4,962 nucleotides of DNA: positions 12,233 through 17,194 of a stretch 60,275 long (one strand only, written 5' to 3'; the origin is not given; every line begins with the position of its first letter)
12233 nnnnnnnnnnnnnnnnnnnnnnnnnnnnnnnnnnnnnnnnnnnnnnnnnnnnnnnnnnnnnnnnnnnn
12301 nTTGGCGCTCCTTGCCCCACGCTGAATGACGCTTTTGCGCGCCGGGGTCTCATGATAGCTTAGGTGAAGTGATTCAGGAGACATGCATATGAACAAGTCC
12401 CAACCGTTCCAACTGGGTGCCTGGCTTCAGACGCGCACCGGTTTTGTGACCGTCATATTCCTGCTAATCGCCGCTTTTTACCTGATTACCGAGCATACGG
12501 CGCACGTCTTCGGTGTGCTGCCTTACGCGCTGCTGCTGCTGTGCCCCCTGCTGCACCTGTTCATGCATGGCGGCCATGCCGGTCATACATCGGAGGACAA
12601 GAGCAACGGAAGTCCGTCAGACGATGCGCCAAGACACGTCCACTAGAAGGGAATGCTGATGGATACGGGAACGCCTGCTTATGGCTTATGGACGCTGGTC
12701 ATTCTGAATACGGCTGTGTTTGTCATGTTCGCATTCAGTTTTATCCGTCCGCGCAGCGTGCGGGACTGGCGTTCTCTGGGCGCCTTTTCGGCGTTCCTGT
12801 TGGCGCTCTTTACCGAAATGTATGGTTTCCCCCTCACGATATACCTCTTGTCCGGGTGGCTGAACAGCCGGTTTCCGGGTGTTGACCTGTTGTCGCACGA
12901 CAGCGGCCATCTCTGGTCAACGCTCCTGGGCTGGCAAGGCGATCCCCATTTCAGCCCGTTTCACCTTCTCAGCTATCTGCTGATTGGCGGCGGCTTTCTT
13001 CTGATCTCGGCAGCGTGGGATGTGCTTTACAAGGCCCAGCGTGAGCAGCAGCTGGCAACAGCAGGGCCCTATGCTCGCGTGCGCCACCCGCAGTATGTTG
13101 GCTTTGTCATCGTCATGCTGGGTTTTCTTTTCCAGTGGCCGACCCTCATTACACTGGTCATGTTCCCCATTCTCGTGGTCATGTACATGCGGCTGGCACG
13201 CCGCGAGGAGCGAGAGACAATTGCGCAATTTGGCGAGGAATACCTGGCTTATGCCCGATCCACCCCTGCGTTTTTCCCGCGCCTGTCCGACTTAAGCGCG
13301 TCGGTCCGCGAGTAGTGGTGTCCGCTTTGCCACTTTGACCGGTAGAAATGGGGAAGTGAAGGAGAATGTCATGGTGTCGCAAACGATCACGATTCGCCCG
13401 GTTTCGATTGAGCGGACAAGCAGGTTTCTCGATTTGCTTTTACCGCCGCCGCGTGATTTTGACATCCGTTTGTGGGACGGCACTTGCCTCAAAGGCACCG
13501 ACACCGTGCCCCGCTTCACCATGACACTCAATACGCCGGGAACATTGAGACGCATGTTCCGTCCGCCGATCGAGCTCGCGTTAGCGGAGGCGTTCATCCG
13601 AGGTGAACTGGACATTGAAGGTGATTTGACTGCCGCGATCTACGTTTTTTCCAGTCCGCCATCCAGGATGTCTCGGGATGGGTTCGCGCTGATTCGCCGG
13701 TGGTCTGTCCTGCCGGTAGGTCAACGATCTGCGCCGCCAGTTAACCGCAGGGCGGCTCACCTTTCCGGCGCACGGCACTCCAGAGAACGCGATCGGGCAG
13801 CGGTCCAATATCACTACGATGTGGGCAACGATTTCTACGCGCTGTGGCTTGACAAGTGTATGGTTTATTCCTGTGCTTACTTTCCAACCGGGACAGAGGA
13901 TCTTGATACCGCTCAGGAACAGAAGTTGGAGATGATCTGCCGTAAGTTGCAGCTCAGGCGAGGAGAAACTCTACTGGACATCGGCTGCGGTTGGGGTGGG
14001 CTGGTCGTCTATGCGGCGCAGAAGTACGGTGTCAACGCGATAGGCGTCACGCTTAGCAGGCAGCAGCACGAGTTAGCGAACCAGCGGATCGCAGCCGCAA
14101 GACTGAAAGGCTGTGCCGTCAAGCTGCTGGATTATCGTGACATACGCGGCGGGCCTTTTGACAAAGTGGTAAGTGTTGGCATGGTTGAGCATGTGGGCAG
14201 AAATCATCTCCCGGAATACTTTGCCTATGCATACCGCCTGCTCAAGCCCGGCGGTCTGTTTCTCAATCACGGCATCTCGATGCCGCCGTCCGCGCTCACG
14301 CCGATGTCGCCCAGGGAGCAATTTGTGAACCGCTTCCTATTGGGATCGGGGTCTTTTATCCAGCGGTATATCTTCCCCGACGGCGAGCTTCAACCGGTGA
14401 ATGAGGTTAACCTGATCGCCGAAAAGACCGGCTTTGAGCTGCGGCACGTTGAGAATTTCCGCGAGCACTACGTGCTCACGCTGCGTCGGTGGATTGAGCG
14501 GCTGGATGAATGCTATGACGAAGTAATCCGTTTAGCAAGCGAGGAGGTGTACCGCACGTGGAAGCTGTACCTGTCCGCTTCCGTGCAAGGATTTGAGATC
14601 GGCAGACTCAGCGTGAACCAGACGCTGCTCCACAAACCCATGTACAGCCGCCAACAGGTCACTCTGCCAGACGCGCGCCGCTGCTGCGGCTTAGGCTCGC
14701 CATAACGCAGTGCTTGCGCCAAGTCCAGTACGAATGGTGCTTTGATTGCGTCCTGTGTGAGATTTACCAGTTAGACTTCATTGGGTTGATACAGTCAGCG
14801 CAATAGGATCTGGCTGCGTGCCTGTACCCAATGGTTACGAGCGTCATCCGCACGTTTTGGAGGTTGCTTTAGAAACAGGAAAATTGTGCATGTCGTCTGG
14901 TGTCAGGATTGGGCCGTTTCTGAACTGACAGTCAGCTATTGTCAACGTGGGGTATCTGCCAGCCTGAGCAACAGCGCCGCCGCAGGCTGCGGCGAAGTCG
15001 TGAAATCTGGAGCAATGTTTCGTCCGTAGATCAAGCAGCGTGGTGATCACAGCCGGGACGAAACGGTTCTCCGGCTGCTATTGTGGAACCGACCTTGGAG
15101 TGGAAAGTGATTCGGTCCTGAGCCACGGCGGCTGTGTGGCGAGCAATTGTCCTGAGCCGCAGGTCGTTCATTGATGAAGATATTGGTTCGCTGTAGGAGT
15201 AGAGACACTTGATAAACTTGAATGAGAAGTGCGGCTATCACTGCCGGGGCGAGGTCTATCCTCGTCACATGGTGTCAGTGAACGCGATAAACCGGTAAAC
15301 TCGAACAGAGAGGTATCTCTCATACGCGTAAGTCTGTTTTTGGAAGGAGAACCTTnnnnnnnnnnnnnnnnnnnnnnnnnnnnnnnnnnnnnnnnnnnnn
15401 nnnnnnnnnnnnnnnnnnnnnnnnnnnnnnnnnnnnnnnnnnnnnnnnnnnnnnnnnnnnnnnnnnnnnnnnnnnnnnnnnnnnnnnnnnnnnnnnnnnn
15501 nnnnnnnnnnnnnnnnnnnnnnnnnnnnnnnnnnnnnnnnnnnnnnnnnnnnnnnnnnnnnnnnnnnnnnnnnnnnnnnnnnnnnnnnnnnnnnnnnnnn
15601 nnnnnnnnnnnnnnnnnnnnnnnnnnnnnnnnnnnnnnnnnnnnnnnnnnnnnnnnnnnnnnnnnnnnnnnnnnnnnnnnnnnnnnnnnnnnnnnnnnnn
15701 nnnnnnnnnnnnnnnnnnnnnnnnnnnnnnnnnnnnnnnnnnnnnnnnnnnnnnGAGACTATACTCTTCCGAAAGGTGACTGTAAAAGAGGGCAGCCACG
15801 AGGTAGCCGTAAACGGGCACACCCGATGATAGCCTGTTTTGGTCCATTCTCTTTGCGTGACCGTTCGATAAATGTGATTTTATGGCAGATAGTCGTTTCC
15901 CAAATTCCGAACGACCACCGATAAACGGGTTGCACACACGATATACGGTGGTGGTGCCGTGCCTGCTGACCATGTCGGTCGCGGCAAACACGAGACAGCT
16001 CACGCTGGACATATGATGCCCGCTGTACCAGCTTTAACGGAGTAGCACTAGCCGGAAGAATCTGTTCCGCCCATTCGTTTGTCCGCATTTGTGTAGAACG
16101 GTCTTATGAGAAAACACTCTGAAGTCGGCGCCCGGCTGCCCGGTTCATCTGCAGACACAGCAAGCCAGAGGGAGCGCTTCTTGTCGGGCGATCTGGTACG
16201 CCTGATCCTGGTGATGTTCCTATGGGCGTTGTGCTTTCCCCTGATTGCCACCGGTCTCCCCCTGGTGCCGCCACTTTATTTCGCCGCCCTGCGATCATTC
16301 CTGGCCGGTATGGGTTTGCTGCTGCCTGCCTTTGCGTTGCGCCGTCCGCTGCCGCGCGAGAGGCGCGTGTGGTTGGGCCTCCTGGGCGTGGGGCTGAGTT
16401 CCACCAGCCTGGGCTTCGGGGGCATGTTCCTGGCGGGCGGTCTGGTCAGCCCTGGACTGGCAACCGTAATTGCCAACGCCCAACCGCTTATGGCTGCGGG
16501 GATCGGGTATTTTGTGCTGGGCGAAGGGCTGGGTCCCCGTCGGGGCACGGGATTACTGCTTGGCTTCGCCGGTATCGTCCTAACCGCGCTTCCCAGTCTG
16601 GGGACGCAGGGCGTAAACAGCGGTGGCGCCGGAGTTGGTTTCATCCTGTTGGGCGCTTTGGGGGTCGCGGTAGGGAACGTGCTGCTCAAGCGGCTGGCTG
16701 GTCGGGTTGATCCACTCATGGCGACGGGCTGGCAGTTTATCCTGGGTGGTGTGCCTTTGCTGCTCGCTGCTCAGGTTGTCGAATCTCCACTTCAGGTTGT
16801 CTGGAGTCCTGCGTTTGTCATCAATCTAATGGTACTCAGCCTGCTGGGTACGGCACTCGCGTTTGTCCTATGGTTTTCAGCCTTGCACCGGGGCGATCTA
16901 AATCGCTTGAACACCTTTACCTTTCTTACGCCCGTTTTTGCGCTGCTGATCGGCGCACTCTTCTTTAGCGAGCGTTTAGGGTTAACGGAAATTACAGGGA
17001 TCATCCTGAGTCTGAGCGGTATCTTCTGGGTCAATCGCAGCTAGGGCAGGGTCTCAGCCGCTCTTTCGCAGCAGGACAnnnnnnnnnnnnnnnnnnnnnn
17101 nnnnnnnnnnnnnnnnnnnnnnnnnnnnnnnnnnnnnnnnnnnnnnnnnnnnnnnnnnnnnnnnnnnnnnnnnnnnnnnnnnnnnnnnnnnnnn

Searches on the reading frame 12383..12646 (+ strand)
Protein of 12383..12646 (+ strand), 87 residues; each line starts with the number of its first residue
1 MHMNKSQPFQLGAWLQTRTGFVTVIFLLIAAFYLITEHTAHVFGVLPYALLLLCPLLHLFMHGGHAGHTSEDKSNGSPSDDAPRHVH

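Call 12: search_protein_families(library=pfam, proteins=[window:12383-12646:+], max_evalue=0.001)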
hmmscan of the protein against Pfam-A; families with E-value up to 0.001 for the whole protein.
window:12383-12646:+ (87 aa): 1 family
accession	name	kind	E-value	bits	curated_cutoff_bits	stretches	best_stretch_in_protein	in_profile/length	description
PF11666.13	DUF2933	-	3.1e-24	85.3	21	1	24-74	1-51/52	Protein of unknown function (DUF2933)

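Call 63: search_protein_families(library=ncbifam, proteins=[window:12383-12646:+], max_evalue=0.001)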
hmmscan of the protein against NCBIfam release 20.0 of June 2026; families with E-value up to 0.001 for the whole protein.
window:12383-12646:+ (87 aa): 0 families

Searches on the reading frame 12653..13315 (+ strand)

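Call 12: search_protein_families(library=pfam, proteins=[window:12653-13315:+], max_evalue=0.001)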
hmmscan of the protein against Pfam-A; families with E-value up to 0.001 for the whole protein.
window:12653-13315:+ (220 aa): 2 families
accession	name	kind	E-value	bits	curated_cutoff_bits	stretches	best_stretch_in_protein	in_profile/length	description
PF04191.18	PEMT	-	2.2e-08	34.9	25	1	129-195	37-104/105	Phospholipid methyltransferase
PF04140.19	ICMT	-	6.8e-08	33.3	24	1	121-187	22-91/95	Isoprenylcysteine carboxyl methyltransferase (ICMT) family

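Call 63: search_protein_families(library=ncbifam, proteins=[window:12653-13315:+], max_evalue=0.001)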
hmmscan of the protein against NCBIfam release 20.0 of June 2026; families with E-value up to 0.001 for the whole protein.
window:12653-13315:+ (220 aa): 3 families
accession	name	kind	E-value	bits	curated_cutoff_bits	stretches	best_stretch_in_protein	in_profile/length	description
NF040696.1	isopcys_mtase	equivalog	1.7e-11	44.3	160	1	120-210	98-189/190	protein-S-isoprenylcysteine O-methyltransferase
TIGR04571.1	LmtA_Leptospira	exception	3.6e-11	43.3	325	1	134-213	88-168/252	lipid A Kdo2 1-phosphate O-methyltransferase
NF045656.1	MeththiolMtaseMddA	equivalog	1.2e-06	28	270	1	127-208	158-237/238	methanethiol S-methyltransferase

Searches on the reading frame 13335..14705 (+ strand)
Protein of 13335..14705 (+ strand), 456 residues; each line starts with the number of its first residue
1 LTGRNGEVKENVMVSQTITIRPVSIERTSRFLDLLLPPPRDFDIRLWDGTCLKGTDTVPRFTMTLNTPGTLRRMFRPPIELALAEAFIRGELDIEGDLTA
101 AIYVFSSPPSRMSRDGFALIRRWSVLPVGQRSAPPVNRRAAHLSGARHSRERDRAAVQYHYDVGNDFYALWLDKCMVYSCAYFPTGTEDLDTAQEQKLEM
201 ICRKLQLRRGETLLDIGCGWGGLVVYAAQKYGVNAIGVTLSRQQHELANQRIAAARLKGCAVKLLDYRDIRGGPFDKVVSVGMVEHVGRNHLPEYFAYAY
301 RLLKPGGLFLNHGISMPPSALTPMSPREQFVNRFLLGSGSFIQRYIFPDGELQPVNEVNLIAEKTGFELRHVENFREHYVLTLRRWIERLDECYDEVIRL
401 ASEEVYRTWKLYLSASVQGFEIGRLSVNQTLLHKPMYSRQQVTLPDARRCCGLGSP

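Call 12: search_protein_families(library=pfam, proteins=[window:13335-14705:+], max_evalue=0.001)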
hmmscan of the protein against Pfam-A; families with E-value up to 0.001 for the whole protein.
window:13335-14705:+ (456 aa): 9 families
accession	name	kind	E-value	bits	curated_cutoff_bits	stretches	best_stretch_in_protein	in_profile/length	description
PF02353.26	CMAS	-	7.1e-95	317.9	27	1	148-429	1-272/273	Mycolic acid cyclopropane synthetase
PF13649.12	Methyltransf_25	-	5.1e-15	56.4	27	1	214-307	2-97/97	Methyltransferase domain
PF08241.18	Methyltransf_11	-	7.9e-13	49.3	21.2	1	214-310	1-94/95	Methyltransferase domain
PF08242.18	Methyltransf_12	-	2.4e-11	44.7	30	1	214-309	1-98/98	Methyltransferase domain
PF13489.12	Methyltransf_23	-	8.2e-10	39.1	27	1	207-310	20-115/164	Methyltransferase domain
PF13847.12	Methyltransf_31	-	4e-07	30.3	27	1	208-310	2-108/145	Methyltransferase domain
PF25371.1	DUF7884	-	1.2e-06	29.1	27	1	42-103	14-76/90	Domain of unknown function (DUF7884)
PF01728.25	FtsJ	-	0.00016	22.1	24.1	1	197-253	8-65/181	FtsJ-like methyltransferase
PF08123.19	DOT1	-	0.00071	19.6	23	0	197-252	30-86/205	Histone methylation protein DOT1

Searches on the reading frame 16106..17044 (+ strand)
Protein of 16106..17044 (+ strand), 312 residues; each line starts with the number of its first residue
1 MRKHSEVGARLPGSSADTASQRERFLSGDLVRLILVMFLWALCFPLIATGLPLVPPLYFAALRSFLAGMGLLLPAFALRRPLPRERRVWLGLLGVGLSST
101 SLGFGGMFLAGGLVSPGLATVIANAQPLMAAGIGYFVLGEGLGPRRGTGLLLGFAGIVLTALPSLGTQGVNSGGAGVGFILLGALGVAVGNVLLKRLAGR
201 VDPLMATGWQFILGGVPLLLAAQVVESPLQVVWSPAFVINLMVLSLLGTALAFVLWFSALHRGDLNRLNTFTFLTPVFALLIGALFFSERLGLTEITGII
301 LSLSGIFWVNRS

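Call 12: search_protein_families(library=pfam, proteins=[window:16106-17044:+], max_evalue=0.001)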
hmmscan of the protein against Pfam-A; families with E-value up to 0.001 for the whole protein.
window:16106-17044:+ (312 aa): 1 family
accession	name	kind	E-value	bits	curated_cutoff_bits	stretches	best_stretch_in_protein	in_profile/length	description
PF00892.27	EamA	-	1.3e-41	142.5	28.2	2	176-310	3-134/135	EamA-like transporter family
